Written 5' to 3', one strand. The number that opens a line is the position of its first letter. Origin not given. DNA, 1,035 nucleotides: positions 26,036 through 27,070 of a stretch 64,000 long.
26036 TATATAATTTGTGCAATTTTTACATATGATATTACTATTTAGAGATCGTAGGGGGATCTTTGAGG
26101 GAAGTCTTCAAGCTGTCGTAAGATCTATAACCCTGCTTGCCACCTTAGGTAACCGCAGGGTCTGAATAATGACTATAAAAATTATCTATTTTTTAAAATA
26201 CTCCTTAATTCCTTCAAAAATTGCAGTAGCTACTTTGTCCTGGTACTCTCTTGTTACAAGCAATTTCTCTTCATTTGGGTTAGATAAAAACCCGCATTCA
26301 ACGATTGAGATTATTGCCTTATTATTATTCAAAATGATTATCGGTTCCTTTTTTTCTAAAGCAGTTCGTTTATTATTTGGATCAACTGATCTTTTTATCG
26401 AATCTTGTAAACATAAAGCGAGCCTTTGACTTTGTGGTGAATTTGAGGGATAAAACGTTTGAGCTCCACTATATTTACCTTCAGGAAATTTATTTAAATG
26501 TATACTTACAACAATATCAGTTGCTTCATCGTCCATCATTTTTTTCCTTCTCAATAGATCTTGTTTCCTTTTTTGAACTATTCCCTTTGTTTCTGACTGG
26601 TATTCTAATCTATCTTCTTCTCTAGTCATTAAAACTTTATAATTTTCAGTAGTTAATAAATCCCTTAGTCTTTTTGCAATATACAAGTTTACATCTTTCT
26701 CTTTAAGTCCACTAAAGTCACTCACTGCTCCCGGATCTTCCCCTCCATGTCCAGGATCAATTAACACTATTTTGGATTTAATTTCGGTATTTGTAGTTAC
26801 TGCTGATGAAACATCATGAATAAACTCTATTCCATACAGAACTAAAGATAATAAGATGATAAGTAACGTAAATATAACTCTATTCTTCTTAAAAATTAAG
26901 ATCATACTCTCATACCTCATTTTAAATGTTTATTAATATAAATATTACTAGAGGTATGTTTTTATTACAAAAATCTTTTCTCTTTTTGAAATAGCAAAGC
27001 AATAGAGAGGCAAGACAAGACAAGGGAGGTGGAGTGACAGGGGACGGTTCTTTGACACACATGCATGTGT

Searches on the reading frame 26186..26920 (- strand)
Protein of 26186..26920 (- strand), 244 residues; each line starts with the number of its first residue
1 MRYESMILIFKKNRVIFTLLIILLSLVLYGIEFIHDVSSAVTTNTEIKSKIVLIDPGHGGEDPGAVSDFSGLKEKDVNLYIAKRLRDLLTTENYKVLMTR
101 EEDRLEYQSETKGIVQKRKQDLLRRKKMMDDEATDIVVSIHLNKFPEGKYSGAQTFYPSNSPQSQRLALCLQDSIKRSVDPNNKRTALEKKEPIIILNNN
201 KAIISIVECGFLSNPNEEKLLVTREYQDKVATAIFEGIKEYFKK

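Call 8: search_protein_families(library=ncbifam, proteins=[window:26186-26920:-])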
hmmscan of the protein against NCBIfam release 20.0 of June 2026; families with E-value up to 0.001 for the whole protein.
window:26186-26920:- (244 aa): 6 families
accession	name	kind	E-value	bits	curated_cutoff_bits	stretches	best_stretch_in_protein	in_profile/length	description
TIGR02883.1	spore_cwlD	equivalog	2.8e-64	216.7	221.55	1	50-241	1-189/189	N-acetylmuramoyl-L-alanine amidase CwlD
NF007652.1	PRK10319.1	equivalog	2.7e-25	89.2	400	2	42-174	50-168/291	N-acetylmuramoyl-L-alanine amidase AmiA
NF038267.1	amidase_AmiC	exception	4.3e-23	81.6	700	2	50-157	187-280/407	N-acetylmuramoyl-L-alanine amidase AmiC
NF007751.0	PRK10431.1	equivalog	6.2e-23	81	532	2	44-177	186-305/445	N-acetylmuramoyl-L-alanine amidase AmiB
NF038140.1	amidase_Rv3717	exception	6.9e-10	38.7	335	1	69-243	62-232/233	Rv3717 family N-acetylmuramoyl-L-alanine amidase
NF050040.1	horm_taper_TftA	equivalog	2.2e-05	23.4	500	1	132-242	72-184/450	hormogonium tapered terminus morphoprotein TftA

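Call 9: search_protein_families(library=pfam, proteins=[window:26186-26920:-])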
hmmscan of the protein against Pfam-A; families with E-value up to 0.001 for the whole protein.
window:26186-26920:- (244 aa): 1 family
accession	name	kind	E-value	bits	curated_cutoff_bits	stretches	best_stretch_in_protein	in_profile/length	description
PF01520.23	Amidase_3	-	1.7e-45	155.7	27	1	52-239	1-173/174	N-acetylmuramoyl-L-alanine amidase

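Call 22: find_encoding_contigs(protein=window:26186-26920:-, flank=3000, max_places=10)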
Protein window:26186-26920:- (244 aa): no gene with exactly this product is on record in the collection.

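Call 45: find_homologous_proteins(query=window:26186-26905:-, max_evalue=1e-40)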
Query window:26186-26905:- (239 aa): 823 proteins with E <= 1e-40 among 7134 candidates; the best 120 are listed.
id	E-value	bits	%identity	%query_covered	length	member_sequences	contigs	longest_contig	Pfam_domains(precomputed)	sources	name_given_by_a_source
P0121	7.5e-150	514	100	100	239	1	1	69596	PF01520.24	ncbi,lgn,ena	-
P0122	2.1e-90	320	62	100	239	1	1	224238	PF01520.24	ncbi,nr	ncbi:MAG: N-acetylmuramoyl-L-alanine amidase [Clostridia bacterium]|nr:N-acetylmuramoyl-L-alanine am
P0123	1.6e-88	314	61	100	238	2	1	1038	PF01520.24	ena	-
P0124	1.9e-88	314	62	100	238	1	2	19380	PF01520.24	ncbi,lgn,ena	-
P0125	4.7e-88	312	61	100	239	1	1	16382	PF01520.24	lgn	-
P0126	8.0e-88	312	63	100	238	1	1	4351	PF01520.24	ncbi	-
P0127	1.1e-87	311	61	100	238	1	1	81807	PF01520.24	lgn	-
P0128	2.1e-87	310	62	100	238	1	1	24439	PF01520.24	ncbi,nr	ncbi:MAG: N-acetylmuramoyl-L-alanine amidase [Clostridia bacterium]|nr:N-acetylmuramoyl-L-alanine am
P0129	2.8e-87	310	60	100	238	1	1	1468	PF01520.24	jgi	jgi:N-acetylmuramoyl-L-alanine amidase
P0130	3.4e-87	310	62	100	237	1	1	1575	PF01520.24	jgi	jgi:N-acetylmuramoyl-L-alanine amidase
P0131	7.5e-87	308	61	100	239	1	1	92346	PF01520.24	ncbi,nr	ncbi:MAG: N-acetylmuramoyl-L-alanine amidase [Clostridia bacterium]|nr:N-acetylmuramoyl-L-alanine am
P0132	3.3e-86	306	61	100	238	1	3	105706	PF01520.24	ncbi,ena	-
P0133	5.3e-86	306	61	94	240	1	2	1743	PF01520.24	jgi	jgi:N-acetylmuramoyl-L-alanine amidase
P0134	9.5e-86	305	60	100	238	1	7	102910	PF01520.24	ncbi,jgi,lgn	jgi:N-acetylmuramoyl-L-alanine amidase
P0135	1.5e-85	304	58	100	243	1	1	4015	PF01520.24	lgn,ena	-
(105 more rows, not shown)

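Call 47: find_encoding_contigs(protein=P0121, flank=3000, max_places=3)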
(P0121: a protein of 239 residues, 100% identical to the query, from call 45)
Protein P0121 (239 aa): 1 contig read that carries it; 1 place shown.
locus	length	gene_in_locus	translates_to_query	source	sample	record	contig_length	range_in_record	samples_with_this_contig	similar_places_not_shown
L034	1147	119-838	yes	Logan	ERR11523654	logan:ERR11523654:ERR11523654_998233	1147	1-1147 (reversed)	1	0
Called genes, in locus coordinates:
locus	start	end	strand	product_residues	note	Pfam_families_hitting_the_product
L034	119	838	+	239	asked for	PF01520:Amidase_3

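Call 48: find_encoding_contigs(protein=P0122, flank=3000, max_places=2)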
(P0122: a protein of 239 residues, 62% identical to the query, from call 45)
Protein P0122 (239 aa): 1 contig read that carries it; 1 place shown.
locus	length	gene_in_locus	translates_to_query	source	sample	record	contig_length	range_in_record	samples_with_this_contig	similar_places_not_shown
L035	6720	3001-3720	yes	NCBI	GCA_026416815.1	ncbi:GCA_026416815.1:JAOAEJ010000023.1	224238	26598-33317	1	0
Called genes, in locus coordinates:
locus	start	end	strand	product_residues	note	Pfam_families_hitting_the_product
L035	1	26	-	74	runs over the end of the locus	-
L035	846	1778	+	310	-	PF00072:Response_reg, PF00990:GGDEF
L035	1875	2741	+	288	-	-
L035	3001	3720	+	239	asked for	PF01520:Amidase_3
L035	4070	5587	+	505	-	PF23446:LysM1_NFP_LYK (faint), PF07833:Cu_amine_oxidN1, PF01476:LysM, PF23473:LysM3_LYK4_5 (faint), PF08239:SH3_3 (weak), PF01476:LysM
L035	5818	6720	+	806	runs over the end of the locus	PF16927:HisKA_7TM, PF00989:PAS, PF08448:PAS_4, PF13426:PAS_9, PF00990:GGDEF, PF00563:EAL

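Call 49: find_encoding_contigs(protein=P0131, flank=3000, max_places=2)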
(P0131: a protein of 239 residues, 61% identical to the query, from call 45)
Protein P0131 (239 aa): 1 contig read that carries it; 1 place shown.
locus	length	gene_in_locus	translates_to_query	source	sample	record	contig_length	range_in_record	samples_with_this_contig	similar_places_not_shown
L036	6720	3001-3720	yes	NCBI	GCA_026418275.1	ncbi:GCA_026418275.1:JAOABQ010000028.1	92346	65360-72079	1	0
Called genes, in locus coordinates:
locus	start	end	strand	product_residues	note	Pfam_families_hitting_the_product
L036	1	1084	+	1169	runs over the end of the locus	PF12773:DZR (faint), PF00211:Guanylate_cyc, PF28559:TPR_SusR (faint), PF13191:AAA_16, PF13401:AAA_22 (weak), PF13181:TPR_8 (faint), PF07719:TPR_2 (faint), PF13424:TPR_12, +9 more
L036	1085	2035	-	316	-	PF00158:Sigma54_activat, PF14532:Sigma54_activ_2, PF07724:AAA_2, PF20030:bpMoxR (weak), PF07728:AAA_5 (weak), PF25601:AAA_lid_14, PF02954:HTH_8 (weak)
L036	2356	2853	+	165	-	-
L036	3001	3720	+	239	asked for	PF01520:Amidase_3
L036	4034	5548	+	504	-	PF07833:Cu_amine_oxidN1, PF01476:LysM, PF23473:LysM3_LYK4_5 (faint), PF08239:SH3_3 (weak), PF01476:LysM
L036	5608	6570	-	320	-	PF03851:UvdE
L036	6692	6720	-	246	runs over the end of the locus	PF01209:Ubie_methyltran (weak), PF03848:TehB (weak), PF13489:Methyltransf_23, PF05175:MTS (weak), PF13847:Methyltransf_31, PF08241:Methyltransf_11, PF08242:Methyltransf_12, PF13649:Methyltransf_25, +3 more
